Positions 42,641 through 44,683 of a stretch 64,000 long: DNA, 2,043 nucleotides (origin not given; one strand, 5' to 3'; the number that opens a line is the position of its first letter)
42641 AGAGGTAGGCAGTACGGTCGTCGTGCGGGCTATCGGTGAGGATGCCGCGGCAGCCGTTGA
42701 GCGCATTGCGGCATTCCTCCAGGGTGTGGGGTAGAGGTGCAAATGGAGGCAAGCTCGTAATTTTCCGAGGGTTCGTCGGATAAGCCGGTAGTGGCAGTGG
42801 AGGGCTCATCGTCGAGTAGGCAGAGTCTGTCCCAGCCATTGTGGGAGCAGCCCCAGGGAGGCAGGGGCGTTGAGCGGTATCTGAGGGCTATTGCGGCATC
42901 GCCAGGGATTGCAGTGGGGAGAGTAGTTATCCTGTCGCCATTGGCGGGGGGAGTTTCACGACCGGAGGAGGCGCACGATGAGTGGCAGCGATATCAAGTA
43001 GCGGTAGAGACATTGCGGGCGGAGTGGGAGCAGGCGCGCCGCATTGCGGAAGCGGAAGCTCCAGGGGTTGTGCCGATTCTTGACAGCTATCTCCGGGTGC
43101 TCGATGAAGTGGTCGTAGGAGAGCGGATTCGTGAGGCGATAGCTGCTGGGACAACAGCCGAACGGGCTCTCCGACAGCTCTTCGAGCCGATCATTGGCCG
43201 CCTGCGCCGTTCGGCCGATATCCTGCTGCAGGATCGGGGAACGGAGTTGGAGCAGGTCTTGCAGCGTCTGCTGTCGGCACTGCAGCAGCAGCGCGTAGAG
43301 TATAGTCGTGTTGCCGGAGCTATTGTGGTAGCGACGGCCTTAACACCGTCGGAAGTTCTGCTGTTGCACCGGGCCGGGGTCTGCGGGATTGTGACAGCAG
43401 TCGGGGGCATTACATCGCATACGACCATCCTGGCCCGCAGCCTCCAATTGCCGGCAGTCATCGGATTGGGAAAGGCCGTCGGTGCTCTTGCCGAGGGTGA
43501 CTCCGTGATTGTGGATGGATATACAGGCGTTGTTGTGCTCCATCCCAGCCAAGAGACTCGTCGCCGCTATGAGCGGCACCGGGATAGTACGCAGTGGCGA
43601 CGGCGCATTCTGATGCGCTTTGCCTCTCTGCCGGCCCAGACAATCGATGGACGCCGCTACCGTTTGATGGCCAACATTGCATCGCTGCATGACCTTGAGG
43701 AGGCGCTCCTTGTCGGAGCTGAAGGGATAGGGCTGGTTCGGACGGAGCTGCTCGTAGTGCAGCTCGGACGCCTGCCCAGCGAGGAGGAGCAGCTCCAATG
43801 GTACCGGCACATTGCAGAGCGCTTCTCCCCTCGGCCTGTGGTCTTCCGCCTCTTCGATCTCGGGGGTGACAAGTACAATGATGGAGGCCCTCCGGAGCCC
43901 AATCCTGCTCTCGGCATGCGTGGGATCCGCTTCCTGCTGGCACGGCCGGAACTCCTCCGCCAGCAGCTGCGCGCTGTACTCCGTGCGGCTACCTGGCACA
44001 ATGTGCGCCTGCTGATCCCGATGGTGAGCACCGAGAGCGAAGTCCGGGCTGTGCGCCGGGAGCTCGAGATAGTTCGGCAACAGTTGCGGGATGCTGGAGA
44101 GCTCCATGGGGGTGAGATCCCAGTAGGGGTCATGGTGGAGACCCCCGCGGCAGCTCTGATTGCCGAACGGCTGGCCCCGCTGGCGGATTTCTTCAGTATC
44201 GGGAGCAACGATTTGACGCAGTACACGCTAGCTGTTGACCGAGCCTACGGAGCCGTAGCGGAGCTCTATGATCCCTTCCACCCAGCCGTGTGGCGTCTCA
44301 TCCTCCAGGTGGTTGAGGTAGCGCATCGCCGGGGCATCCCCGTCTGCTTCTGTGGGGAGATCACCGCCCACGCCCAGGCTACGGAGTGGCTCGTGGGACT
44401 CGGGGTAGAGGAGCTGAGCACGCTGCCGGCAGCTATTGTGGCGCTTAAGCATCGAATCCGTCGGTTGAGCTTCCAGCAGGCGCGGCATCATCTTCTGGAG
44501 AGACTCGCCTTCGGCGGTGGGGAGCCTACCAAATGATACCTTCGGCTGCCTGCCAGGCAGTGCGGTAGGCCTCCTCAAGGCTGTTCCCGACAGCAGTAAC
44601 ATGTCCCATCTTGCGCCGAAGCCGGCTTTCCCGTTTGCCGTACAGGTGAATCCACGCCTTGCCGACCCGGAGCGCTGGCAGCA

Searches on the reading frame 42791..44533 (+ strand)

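Call 65: search_protein_families(library=pfam, proteins=[window:42791-44533:+], max_evalue=0.001)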
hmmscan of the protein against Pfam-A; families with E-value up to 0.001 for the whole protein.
window:42791-44533:+ (581 aa): 3 families
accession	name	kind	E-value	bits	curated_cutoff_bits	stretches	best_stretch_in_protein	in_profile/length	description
PF02896.24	PEP-utilizers_C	-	4.3e-92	308.8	22.8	1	276-559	6-291/293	PEP-utilising enzyme, PEP-binding domain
PF00391.29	PEP-utilizers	-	6.1e-20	71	23.1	1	176-246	4-72/72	PEP-utilising enzyme, mobile domain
PF05524.18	PEP-utilisers_N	-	3.1e-15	56.8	24.4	1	33-149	2-121/121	PEP-utilising enzyme, N-terminal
